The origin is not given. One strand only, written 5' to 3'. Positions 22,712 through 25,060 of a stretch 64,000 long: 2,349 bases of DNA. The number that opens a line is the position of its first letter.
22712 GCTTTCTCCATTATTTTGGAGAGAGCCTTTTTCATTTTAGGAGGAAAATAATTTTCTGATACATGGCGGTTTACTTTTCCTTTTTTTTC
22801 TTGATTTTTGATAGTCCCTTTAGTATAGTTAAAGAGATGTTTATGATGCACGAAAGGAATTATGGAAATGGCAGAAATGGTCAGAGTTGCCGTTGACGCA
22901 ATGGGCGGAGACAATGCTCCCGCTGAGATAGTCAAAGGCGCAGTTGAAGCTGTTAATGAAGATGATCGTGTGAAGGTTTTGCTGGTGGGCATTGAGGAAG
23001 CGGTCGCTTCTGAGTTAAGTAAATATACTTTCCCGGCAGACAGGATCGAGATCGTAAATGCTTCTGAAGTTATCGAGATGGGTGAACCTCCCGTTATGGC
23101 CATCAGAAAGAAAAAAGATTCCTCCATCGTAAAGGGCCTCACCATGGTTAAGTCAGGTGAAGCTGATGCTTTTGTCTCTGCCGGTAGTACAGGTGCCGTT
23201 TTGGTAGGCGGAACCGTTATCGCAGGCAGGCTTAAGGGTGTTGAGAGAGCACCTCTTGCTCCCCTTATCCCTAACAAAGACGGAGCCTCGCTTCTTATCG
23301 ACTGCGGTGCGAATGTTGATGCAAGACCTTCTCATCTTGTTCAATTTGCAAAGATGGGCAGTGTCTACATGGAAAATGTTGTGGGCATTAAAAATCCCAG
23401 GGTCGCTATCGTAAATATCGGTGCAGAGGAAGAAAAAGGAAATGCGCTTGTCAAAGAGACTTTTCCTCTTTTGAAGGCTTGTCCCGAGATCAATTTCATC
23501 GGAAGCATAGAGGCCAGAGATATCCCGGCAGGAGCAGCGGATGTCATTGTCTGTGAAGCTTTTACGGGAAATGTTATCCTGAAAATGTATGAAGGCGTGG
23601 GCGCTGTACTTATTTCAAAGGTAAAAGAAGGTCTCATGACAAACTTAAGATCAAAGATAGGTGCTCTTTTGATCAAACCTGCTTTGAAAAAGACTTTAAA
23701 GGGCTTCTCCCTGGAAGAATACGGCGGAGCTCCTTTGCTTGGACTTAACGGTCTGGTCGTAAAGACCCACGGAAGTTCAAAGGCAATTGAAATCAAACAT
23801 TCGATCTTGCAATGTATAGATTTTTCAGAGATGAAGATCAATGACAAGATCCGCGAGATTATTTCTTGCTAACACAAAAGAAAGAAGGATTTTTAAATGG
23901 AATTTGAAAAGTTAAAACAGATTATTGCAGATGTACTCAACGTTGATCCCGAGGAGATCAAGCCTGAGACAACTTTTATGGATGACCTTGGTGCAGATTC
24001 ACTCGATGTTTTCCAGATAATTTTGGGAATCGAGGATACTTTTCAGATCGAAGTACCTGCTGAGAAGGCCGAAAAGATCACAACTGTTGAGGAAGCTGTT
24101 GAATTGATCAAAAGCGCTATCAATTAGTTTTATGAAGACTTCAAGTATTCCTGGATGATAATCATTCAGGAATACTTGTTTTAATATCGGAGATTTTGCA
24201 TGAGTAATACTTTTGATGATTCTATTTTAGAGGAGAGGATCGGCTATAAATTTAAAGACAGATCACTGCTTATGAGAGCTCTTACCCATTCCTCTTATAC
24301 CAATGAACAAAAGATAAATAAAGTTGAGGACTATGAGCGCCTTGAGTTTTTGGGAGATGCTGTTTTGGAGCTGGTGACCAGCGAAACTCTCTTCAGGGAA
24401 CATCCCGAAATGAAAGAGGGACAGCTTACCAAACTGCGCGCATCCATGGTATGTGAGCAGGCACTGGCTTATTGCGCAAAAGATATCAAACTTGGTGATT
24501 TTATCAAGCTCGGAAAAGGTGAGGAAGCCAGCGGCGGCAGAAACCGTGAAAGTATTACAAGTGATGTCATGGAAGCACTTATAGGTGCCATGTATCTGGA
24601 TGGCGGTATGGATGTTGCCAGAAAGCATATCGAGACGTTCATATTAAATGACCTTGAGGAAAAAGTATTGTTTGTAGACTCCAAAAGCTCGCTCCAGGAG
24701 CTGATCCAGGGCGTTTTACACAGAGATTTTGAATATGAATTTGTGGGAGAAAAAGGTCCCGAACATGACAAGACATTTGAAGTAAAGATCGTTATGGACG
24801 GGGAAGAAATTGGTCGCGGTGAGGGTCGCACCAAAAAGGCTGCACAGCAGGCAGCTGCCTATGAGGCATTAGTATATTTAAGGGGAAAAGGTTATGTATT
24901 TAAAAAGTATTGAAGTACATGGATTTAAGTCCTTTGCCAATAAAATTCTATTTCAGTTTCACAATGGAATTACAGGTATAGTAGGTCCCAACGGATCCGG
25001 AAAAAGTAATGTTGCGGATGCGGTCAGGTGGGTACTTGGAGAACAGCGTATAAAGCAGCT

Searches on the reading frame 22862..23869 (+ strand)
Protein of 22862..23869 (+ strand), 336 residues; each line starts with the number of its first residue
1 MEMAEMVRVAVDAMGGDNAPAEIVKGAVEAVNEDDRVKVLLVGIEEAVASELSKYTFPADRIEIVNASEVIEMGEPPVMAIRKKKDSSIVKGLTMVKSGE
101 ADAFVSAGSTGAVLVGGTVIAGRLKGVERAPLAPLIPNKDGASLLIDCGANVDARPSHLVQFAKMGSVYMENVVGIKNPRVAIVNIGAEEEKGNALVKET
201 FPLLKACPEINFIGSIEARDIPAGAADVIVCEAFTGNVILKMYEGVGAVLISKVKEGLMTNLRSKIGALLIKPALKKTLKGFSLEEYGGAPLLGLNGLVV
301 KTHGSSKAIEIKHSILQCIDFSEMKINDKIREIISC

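Call 66: search_protein_families(library=pfam, proteins=[window:22862-23869:+], max_evalue=0.00001)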
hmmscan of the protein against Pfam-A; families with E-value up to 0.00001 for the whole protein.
window:22862-23869:+ (336 aa): 1 family
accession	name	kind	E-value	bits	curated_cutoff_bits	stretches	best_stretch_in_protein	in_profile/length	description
PF02504.20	FA_synthesis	-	1.3e-104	350.2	29.1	1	7-326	1-321/324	Fatty acid synthesis protein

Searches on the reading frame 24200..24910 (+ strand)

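Call 66: search_protein_families(library=pfam, proteins=[window:24200-24910:+], max_evalue=0.00001)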
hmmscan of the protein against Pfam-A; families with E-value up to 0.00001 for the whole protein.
window:24200-24910:+ (237 aa): 4 families
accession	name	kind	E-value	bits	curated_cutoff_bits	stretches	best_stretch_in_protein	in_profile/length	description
PF14622.11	Ribonucleas_3_3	-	3.9e-47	160.1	35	1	20-152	1-128/128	Ribonuclease-III-like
PF00636.31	Ribonuclease_3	-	1.9e-27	96.5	27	1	46-136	1-102/102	Ribonuclease III domain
PF00035.32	dsrm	-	6.4e-17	62.3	23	1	162-226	2-65/66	Double-stranded RNA binding motif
PF22935.1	RM44_endonuclase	-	9.3e-06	26.2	27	0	11-130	10-138/139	Large ribosomal subunit protein mL44, endonuclease domain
